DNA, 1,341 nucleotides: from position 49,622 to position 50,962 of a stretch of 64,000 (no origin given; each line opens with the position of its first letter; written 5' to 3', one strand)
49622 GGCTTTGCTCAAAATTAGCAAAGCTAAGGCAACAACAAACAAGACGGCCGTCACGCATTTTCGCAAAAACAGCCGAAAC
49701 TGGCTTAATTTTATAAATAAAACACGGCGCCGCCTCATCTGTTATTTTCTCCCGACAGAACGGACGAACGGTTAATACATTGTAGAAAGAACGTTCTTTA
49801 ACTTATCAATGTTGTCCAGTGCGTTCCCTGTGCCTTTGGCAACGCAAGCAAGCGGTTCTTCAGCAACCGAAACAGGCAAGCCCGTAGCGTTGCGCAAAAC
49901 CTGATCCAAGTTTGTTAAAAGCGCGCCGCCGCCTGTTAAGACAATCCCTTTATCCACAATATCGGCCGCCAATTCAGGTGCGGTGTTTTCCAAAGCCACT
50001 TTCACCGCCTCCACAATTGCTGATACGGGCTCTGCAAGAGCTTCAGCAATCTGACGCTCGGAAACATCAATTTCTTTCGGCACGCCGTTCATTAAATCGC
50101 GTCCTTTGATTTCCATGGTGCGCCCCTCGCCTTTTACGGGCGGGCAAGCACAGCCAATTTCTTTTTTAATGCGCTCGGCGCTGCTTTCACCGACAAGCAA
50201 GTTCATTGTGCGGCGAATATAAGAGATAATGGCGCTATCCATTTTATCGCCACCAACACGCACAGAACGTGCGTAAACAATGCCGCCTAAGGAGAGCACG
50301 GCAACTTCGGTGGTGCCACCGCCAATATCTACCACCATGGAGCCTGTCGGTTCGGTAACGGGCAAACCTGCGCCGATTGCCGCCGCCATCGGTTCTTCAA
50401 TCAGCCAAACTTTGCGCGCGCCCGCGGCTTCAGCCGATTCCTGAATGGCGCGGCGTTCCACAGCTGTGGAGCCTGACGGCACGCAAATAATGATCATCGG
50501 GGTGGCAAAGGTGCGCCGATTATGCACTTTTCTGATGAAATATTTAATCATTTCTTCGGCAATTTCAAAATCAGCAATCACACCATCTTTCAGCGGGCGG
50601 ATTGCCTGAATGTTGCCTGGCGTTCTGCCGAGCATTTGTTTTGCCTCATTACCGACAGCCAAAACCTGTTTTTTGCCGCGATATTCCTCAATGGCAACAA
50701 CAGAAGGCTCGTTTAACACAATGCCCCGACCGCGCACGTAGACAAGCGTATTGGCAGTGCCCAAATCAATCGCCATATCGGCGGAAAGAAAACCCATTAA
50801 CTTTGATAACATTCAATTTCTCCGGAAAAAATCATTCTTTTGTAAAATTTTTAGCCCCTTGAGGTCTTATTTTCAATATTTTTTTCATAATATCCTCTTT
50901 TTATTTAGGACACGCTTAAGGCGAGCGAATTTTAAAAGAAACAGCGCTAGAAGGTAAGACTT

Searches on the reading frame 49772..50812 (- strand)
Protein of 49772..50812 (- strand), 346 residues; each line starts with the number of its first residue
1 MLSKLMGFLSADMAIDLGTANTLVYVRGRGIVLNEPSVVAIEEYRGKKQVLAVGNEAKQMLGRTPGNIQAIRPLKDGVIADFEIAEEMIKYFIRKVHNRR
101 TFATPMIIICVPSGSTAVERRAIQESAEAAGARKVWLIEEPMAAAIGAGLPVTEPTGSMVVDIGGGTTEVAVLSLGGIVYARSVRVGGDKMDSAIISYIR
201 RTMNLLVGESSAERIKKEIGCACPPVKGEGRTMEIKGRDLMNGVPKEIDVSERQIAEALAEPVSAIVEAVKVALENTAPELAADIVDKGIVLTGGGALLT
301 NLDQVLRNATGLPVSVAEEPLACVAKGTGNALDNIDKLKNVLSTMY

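Call 7: search_protein_families(library=pfam, proteins=[window:49772-50812:-])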
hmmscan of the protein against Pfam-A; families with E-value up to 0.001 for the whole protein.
window:49772-50812:- (346 aa): 6 families
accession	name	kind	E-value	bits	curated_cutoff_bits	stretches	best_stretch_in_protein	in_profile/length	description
PF06723.19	MreB_Mbl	-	5.2e-152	505.8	27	1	11-339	2-326/327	MreB/Mbl protein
PF14450.12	FtsA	-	8.2e-16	59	31.8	1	159-319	1-112/127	Cell division protein FtsA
PF00012.26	HSP70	-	5.6e-15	55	20.6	1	107-328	136-368/599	Hsp70 protein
PF00022.25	Actin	-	2.8e-14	52.9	27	1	36-202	31-190/410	Actin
PF11104.14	PilM_2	-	6.9e-10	38.8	27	0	158-198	182-222/340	Type IV pilus assembly protein PilM;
PF06277.17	EutA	-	0.00049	19.5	27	1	159-211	146-202/475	Ethanolamine utilisation protein EutA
